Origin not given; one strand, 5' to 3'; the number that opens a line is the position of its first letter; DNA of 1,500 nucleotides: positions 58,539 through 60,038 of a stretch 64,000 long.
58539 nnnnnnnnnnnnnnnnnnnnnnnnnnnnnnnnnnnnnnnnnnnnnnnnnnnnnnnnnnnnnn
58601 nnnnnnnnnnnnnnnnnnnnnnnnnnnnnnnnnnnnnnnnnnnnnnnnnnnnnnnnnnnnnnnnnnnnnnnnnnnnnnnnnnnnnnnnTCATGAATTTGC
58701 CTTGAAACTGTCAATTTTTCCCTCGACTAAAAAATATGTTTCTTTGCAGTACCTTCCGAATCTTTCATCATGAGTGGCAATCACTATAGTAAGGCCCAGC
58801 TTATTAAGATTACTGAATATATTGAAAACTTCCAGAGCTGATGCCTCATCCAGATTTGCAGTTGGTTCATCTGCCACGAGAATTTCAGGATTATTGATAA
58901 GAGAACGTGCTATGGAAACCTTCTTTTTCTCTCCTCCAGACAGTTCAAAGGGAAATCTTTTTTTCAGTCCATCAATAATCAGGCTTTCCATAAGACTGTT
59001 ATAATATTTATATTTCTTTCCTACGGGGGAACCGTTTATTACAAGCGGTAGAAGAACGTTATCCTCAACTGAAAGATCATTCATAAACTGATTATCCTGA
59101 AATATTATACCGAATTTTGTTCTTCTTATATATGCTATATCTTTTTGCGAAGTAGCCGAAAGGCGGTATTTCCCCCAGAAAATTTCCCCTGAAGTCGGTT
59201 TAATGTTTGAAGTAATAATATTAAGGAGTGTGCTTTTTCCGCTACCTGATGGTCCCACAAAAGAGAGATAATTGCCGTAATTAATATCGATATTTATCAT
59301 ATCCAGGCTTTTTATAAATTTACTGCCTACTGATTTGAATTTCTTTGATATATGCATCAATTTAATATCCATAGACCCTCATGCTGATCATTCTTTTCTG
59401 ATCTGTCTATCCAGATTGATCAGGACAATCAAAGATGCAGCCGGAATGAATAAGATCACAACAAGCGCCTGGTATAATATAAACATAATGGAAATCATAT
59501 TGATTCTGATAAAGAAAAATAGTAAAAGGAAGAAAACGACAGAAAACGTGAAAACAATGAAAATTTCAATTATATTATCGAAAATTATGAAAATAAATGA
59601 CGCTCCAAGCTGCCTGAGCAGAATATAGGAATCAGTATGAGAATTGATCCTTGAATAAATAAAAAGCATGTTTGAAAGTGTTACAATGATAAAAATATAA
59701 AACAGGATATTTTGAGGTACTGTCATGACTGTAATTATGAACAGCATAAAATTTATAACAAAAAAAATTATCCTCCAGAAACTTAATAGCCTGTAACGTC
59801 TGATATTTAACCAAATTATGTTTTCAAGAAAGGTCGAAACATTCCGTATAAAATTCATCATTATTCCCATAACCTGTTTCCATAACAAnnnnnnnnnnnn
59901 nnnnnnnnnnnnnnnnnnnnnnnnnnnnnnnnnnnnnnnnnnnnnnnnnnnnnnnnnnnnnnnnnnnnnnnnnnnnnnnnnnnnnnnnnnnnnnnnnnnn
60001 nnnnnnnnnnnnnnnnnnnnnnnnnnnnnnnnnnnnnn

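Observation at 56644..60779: Four-gene operon: orphan protein, FtsX-like permease, FtsE-like ATPase, membrane-anchored hydrolase-like protein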

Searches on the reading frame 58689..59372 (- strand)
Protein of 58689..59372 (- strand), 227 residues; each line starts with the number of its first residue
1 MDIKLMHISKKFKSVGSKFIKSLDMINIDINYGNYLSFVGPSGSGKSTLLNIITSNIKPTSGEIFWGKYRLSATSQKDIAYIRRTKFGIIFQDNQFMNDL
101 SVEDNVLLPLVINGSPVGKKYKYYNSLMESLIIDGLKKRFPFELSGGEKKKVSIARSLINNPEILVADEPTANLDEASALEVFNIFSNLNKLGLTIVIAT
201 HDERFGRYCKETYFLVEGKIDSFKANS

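Call 3: search_protein_families(library=pfam, proteins=[window:58689-59372:-], max_evalue=1)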
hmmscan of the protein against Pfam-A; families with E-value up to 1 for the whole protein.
window:58689-59372:- (227 aa): 13 families
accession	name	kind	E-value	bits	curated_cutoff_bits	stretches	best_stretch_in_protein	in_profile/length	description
PF00005.33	ABC_tran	-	2.9e-31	109.3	25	1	23-172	1-137/137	ABC transporter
PF13304.12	AAA_21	-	1.8e-05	25.4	27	2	38-53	4-19/304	AAA domain, putative AbiEii toxin, Type IV TA system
PF02463.25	SMC_N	-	0.00014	21.8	40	1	111-205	112-202/220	RecF/RecN/SMC N terminal domain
PF03193.22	RsgA_GTPase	-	0.00033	21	30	1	32-64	106-137/174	RsgA GTPase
PF13555.12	AAA_29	-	0.00076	19.6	27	1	28-53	17-42/61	P-loop containing region of AAA domain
PF25199.1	nSTAND_NTPase5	-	0.013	15.8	34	1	39-94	47-104/145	Novel STAND NTPase 5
PF01926.29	MMR_HSR1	-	0.03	14.9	21.9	1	37-58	3-23/113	50S ribosome-binding GTPase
PF13476.12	AAA_23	-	0.035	15.2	27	1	34-54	20-40/201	AAA domain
PF00910.28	RNA_helicase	-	0.041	14.8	21.5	1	38-68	3-33/105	RNA helicase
PF13191.12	AAA_16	-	0.042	14.8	32.6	1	38-79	29-64/167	AAA ATPase domain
PF13401.12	AAA_22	-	0.054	14.2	27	1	36-58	8-30/130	AAA domain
PF00931.28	NB-ARC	-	0.094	12.4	23.5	1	33-62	19-47/248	NB-ARC domain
PF00437.27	T2SSE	-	0.13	11.3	24.9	1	38-63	147-172/370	Type II/IV secretion system protein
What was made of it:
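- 58689..59372 (-): C: 227-aa ABC ATPase of the MacB/LolD/FtsE/BceA clade. Pfam ABC_tran 2.9e-31 (call 3).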

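Call 5: search_protein_families(library=ncbifam, proteins=[window:58689-59372:-], max_evalue=1)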
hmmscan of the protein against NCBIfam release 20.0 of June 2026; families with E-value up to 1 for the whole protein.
window:58689-59372:- (227 aa): 199 families (the best 25 are shown)
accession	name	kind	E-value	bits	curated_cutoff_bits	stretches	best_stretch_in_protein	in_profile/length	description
TIGR02673.1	FtsE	equivalog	4.1e-51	173.7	264.85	1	4-209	3-203/214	cell division ATP-binding protein FtsE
TIGR02211.1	LolD_lipo_ex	equivalog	1.3e-48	165.4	307.75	1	4-220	3-219/221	lipoprotein-releasing ABC transporter ATP-binding protein LolD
TIGR03608.1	L_ocin_972_ABC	subfamily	1.2e-47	162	254.85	1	6-212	2-203/206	putative bacteriocin export ABC transporter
NF038007.1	ABC_ATP_DarD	equivalog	2e-42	145.1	375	1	5-218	4-216/218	darobactin export ABC transporter ATP-binding protein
NF007826.0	PRK10535.1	equivalog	1.2e-40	139.4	966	1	4-210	6-211/648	macrolide ABC transporter ATP-binding protein/permease MacB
NF008639.0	PRK11629.1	equivalog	6e-38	130.6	360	1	7-209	11-213/234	lipoprotein-releasing ABC transporter ATP-binding protein LolD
TIGR04521.1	ECF_ATPase_2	equivalog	2.6e-37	128.4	330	1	3-220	1-223/279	energy-coupling factor transporter ATPase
TIGR02315.1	ABC_phnC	equivalog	4.6e-36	124.5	266.1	1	20-219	15-223/243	phosphonate ABC transporter ATP-binding protein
TIGR02982.1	heterocyst_DevA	subfamily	6e-36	124.1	295.8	1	16-205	14-204/220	ABC exporter ATP-binding subunit, DevA family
NF040933.2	ABC_arch_GlcV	equivalog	8.5e-36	123.5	450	1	2-203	2-202/357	glucose ABC transporter ATP-binding protein GlcV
TIGR02314.1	ABC_MetN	equivalog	5.8e-34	117.6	499.7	1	3-217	2-216/343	methionine ABC transporter ATP-binding protein MetN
NF010155.0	PRK13634.1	equivalog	2.4e-33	115.7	413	1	1-220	1-224/290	energy-coupling factor ABC transporter ATP-binding protein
NF010170.0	PRK13651.1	equivalog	2.8e-33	115.2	432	1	1-220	1-243/308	cobalt transporter ATP-binding subunit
TIGR04520.1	ECF_ATPase_1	equivalog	3e-32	112.1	315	1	3-220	1-214/269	energy-coupling factor transporter ATPase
NF008338.0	PRK11124.1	equivalog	3.9e-32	111.7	369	1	21-209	16-207/242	arginine ABC transporter ATP-binding protein ArtP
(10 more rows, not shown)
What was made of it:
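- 58689..59372 (-): Best NCBIfam models are FtsE 4e-51 and LolD 1e-48, both below their equivalog cutoffs (call 5).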

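Call 70: search_protein_families(library=padloc, proteins=[window:58689-59372:-], max_evalue=1)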
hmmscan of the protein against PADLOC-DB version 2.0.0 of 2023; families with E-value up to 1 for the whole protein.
window:58689-59372:- (227 aa): 26 families (the best 25 are shown)
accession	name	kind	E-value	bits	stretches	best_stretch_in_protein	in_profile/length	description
PDLC04135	mad3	-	3.9e-27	93.8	2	132-215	252-337/374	mads_3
PDLC04140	mad8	-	9.2e-11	39.8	1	23-203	17-234/314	mads_8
PDLC04213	HEC-02A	-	1.9e-07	29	1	156-206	226-276/337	-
PDLC03859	LmuB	-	3.1e-07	28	2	161-213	539-596/611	-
PDLC02335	AbiLi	-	3.1e-06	24.5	1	22-203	66-238/326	AbiLi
PDLC02980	AriA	-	5e-06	24.7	2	38-55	4-27/304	-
PDLC04214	HEC-02A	-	8.9e-06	23.2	1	137-202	208-278/338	-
PDLC04164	AriA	-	1.6e-05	22.6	2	38-85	32-79/253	-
PDLC00284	PtuA1|PtuA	-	0.00011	19.2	1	20-123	70-171/545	AAA ATPase domain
PDLC02914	ATPase-Toprim_I-B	-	0.00057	17.2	2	144-202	185-244/443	-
PDLC04032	PD-T4-4_A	-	0.0024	14.9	1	118-202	297-387/474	-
PDLC03865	LmuB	-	0.0025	14.1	1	160-221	931-986/1007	-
PDLC04710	PDC-M56A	-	0.0026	14.8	1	27-54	14-41/382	-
PDLC02915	ATPase-Toprim_I-B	-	0.0028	14.5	1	13-54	4-43/623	-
PDLC04176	HEC-01A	-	0.0059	14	1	1-51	1-41/371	-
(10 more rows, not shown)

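Call 72: search_solved_structures(query=window:58689-59372:-, max_evalue=1e-20)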
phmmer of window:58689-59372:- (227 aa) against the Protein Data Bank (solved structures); distinct sequences matched with E-value up to 1e-20: 165 (the best 60 are shown).
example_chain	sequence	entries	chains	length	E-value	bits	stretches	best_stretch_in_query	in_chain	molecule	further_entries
5xu1_A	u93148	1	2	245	1.8e-41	145.6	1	5-224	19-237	ABC transporter ATP-binding protein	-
9ugg_A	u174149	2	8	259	2.4e-39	138.7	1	7-220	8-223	Lantibiotic ABC transporter ATP-binding protein PsdA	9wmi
1f3o_A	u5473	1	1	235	8.2e-39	136.9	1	3-221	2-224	HYPOTHETICAL ABC TRANSPORTER ATP-BINDING PROTEIN MJ0796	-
1l2t_A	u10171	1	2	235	2.1e-38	135.6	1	3-221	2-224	Hypothetical ABC transporter ATP-binding protein MJ0796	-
3tif_A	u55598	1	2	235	6.8e-38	133.9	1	3-221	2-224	Uncharacterized ABC transporter ATP-binding protein MJ0796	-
2pcj_A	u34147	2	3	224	7.2e-38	133.9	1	23-220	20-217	Lipoprotein-releasing system ATP-binding protein lolD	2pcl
8s5g_B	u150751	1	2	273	7.7e-38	133.8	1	6-220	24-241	Bacitracin export ATP-binding protein BceA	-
7tcg_B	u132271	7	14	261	8e-38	133.7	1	7-220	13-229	Bacitracin export ATP-binding protein BceA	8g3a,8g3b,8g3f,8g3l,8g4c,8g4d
8idb_A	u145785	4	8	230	9.1e-38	133.5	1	3-205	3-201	Cell division ATP-binding protein FtsE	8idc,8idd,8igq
7tch_B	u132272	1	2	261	2.1e-37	132.4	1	7-220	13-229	Bacitracin export ATP-binding protein BceA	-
8jia_A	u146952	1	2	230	2.4e-37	132.1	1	3-205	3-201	Cell division ATP-binding protein FtsE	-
9iue_5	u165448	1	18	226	4.4e-37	131.3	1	4-204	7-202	Cell division ATP-binding protein FtsE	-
8w6i_B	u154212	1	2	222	4.9e-37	131.1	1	5-204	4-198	Cell division ATP-binding protein FtsE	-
8i6o_B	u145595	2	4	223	9.5e-37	130.2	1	12-204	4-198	Cell division ATP-binding protein FtsE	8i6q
8ymc_A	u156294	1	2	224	1e-36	130.1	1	4-204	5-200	Cell division ATP-binding protein FtsE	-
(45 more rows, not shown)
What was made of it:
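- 58689..59372 (-): Nearest solved chains are 5xu1 (MacB-like), PsdA, MJ0796, LolD, BceA and FtsE (call 72).
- On Type VII (MacB-fold) ABC system: Calls 5 and 72.
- C belongs to the type VII ATPase clade (calls 5, 72). The third-best NCBIfam model is a bacteriocin-export ABC (calls 5, 72). FtsE is the top NCBIfam and a top PDB match for C (calls 5, 72).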

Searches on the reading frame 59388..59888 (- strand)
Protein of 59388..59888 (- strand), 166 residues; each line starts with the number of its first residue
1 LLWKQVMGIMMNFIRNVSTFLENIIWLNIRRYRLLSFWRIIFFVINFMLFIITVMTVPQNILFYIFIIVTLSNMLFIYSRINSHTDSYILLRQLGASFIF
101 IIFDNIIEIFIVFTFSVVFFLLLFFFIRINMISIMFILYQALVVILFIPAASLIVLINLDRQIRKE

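Call 3: search_protein_families(library=pfam, proteins=[window:59388-59888:-], max_evalue=1)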
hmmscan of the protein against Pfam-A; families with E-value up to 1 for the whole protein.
window:59388-59888:- (166 aa): 0 families

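Call 5: search_protein_families(library=ncbifam, proteins=[window:59388-59861:-], max_evalue=1)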
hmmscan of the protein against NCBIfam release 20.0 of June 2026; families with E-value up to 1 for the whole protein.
window:59388-59861:- (157 aa): 0 families

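Call 17: find_homologous_proteins(query=window:59388-59861:-, max_evalue=0.01)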
Query window:59388-59861:- (157 aa): 6 proteins with E <= 0.01 among 75 candidates.
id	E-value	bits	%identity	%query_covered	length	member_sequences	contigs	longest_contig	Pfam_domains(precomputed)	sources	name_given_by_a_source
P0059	2.6e-82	292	100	100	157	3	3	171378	-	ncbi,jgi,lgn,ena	-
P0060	4.8e-57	210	70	99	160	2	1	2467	-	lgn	-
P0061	5.5e-50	187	62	99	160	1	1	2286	-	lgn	-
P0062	1.2e-40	157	53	99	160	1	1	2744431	-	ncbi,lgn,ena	-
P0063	8.0e-39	151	54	94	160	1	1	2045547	-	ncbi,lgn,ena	-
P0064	2.6e-35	140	66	78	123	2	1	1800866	-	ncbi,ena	-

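Call 23: search_solved_structures(query=A3, max_evalue=10, show_alignments=3)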
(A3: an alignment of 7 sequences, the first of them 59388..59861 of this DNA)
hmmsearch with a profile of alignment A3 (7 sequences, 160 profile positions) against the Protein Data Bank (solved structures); distinct sequences matched with E-value up to 10: 0.

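Call 24: search_protein_families(library=pfam, alignment_id=A3, max_evalue=10)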
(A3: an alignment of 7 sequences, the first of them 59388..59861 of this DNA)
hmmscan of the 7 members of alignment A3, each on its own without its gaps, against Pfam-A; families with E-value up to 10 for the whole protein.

A. member 1, window:59388-59861:- (157 aa): 0 families

B. families by the number of members that match (of 7 scanned): 3 families
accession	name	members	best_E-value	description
PF02687.27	FtsX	2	0.64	FtsX-like permease C-terminal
PF00229.24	TNF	1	0.2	TNF(Tumour Necrosis Factor) family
PF22812.1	CR_prot_dom_plant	1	2.4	Plant cysteine-rich protein domain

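Call 36: search_protein_representatives(alignment_id=A4)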
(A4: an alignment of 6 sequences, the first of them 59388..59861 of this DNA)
Query: 6 sequences, 160 profile positions. Proteins with E-value up to 0.001 (for the whole library): 23; up to 1e-10: 20; up to 1e-30: 4. The best 23 are listed.
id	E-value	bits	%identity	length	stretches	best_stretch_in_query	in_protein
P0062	9.1e-71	253.3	-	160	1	1-159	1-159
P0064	2.9e-52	193.2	-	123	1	38-160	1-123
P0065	2.1e-32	128.7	-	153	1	11-159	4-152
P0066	3.0e-32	128.1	-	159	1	13-159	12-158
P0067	3.8e-29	118.0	-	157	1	12-156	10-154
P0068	1.8e-28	115.9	-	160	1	11-159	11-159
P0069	7.8e-27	110.5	-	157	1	10-159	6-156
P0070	1.4e-26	109.7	-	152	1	11-159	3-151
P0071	6.3e-26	107.6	-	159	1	10-159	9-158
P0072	4.2e-23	98.4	-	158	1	10-159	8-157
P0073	5.5e-23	98.0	-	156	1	13-156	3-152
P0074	1.2e-22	97.0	-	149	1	13-144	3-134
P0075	1.6e-20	90.0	-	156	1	15-150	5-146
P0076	9.6e-20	87.5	-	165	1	1-156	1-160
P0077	4.3e-19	85.4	-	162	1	6-147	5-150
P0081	7.1e-14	68.4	-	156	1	12-158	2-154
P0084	1.1e-07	48.2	-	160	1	14-159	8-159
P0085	1.1e-04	38.5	-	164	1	11-146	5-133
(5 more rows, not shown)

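Call 45: search_protein_families(library=pfam, alignment_id=A5, max_evalue=10)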
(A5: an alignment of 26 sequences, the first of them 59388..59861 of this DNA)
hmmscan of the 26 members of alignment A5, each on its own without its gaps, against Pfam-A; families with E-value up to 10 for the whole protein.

A. member 1, window:59388-59861:- (157 aa): 0 families

B. families by the number of members that match (of 26 scanned): 20 families
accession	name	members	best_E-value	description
PF02687.27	FtsX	12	5.5e-06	FtsX-like permease C-terminal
PF07332.16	Phage_holin_3_6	2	0.74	Putative Actinobacterial Holin-X, holin superfamily III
PF20967.2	MASE7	1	0.0041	MASE7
PF13346.12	ABC2_membrane_5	1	0.077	ABC-2 family transporter protein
PF23778.1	Phage_holin_2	1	0.094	Putative phage holin family 2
PF00528.27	BPD_transp_1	1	0.12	Binding-protein-dependent transport system inner membrane component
PF06305.16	LapA_dom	1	0.14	Lipopolysaccharide assembly protein A domain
PF05767.17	Pox_A14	1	0.16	Poxvirus virion envelope protein A14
PF00501.34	AMP-binding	1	0.17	AMP-binding enzyme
PF19585.4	DUF6092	1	0.2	Family of unknown function (DUF6092)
PF09531.15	Ndc1_Nup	1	0.43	Nucleoporin protein Ndc1-Nup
PF05820.16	Ac81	1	0.58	Baculoviridae AC81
PF12679.13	ABC2_membrane_2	1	0.7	ABC-2 family transporter protein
PF22812.1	CR_prot_dom_plant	1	2.4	Plant cysteine-rich protein domain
PF22865.1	MgtS-like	1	2.4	Small protein MgtS-like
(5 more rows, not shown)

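Call 50: find_encoding_contigs(protein=P0085, flank=8000, max_places=2)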
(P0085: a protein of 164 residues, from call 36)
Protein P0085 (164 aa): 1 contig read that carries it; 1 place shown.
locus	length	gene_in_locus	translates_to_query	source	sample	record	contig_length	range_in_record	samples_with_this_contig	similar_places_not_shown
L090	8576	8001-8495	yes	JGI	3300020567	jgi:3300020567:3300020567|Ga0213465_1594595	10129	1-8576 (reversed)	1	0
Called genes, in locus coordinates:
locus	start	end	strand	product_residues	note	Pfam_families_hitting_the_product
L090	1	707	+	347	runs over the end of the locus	PF23914:TPR_CcmH_CycH (faint), PF12895:ANAPC3 (faint), PF13424:TPR_12 (faint), PF00515:TPR_1 (faint), PF07719:TPR_2 (faint), PF13176:TPR_7 (faint), PF13181:TPR_8 (faint), PF13414:TPR_11 (weak), +4 more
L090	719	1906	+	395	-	PF00132:Hexapep (faint)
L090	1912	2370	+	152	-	-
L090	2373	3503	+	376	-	PF13439:Glyco_transf_4, PF20706:GT4-conflict, PF00534:Glycos_transf_1, PF13692:Glyco_trans_1_4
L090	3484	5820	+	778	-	PF00488:MutS_V, PF20297:MSSS, PF01713:Smr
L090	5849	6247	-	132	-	PF04519:Bactofilin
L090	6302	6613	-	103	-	PF00216:Bac_DNA_binding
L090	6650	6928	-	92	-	PF01649:Ribosomal_S20p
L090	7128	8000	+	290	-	-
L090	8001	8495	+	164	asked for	PF02687:FtsX (weak)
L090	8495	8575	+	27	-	?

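Call 51: find_encoding_contigs(protein=P0081, flank=8000, max_places=2)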
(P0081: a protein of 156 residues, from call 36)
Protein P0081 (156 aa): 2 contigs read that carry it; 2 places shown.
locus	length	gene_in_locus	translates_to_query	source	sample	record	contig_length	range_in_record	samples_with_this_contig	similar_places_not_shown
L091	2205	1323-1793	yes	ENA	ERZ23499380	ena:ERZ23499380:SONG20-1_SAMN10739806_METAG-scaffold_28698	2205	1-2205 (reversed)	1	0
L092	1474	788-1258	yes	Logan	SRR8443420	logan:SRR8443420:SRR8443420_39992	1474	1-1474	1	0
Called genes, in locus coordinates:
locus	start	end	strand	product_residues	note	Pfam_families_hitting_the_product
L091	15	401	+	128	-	-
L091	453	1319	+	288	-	-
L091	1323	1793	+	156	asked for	-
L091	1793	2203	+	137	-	?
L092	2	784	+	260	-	?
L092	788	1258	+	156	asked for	-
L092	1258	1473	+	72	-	?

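Call 70: search_protein_families(library=padloc, proteins=[window:59388-59861:-], max_evalue=1)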
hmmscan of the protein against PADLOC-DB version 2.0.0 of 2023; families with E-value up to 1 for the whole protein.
window:59388-59861:- (157 aa): 0 families

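Call 91: search_protein_families(library=pfam, proteins=[P0084, P0085, P0076, P0077, P0072, P0070, P0069, P0067, P0065, P0071], max_evalue=1)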
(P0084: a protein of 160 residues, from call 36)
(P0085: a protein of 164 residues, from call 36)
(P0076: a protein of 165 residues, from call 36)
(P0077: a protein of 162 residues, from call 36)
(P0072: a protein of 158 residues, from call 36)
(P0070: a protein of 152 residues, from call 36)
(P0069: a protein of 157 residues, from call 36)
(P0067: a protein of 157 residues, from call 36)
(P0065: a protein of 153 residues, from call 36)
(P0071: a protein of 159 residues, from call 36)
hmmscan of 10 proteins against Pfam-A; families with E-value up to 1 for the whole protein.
P0084 (160 aa): 2 families
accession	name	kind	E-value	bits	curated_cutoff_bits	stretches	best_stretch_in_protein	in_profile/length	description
PF02687.27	FtsX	-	5.5e-06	26.9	25.5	1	52-150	4-112/120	FtsX-like permease C-terminal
PF05820.16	Ac81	-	0.58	10.2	25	0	5-74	102-170/178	Baculoviridae AC81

P0085 (164 aa): 2 families
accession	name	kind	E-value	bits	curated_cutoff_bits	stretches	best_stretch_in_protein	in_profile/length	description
PF02687.27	FtsX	-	2.6e-05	24.7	25.5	1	55-151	8-113/120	FtsX-like permease C-terminal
PF00501.34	AMP-binding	-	0.17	11.1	29.9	1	2-97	177-269/384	AMP-binding enzyme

P0076 (165 aa): 1 family
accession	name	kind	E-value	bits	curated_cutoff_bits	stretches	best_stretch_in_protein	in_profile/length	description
PF20967.2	MASE7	-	0.0041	17.3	26.2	1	14-146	23-156/183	MASE7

P0077 (162 aa): 0 families

P0072 (158 aa): 5 families
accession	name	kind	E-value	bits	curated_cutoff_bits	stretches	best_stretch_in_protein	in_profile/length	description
PF02687.27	FtsX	-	0.01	16.4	25.5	1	57-149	6-113/120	FtsX-like permease C-terminal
PF13346.12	ABC2_membrane_5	-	0.077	13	25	1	34-144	18-131/205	ABC-2 family transporter protein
PF06305.16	LapA_dom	-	0.14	12.5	28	1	128-158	22-52/64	Lipopolysaccharide assembly protein A domain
PF19585.4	DUF6092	-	0.2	12.4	28.7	1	33-80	3-50/86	Family of unknown function (DUF6092)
PF12679.13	ABC2_membrane_2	-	0.7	9.5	27.2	1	76-145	95-164/283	ABC-2 family transporter protein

P0070 (152 aa): 1 family
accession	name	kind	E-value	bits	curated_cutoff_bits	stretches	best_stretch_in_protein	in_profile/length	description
PF05767.17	Pox_A14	-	0.16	12.6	27.7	1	108-145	2-36/93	Poxvirus virion envelope protein A14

P0069 (157 aa): 1 family
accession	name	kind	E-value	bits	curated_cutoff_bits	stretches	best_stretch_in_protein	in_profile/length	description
PF02687.27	FtsX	-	0.64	10.5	25.5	1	51-146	3-96/120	FtsX-like permease C-terminal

P0067 (157 aa): 0 families

P0065 (153 aa): 0 families

P0071 (159 aa): 0 families
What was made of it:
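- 59388..59870 (-): B: 160-aa (157 aa from the ATG at 59861) four-TM FtsX-domain protein with no extracytoplasmic domain. P0084 scores 26.9 bits against a 25.5 cutoff, over residues 52-150 = profile 4-112/120 (calls 45, 91).
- On Type VII (MacB-fold) ABC system: P0084 scores 26.9 bits against the 25.5 cutoff over profile positions 4-112/120 (calls 45, 91).
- B carries the FtsX domain (calls 45, 91).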
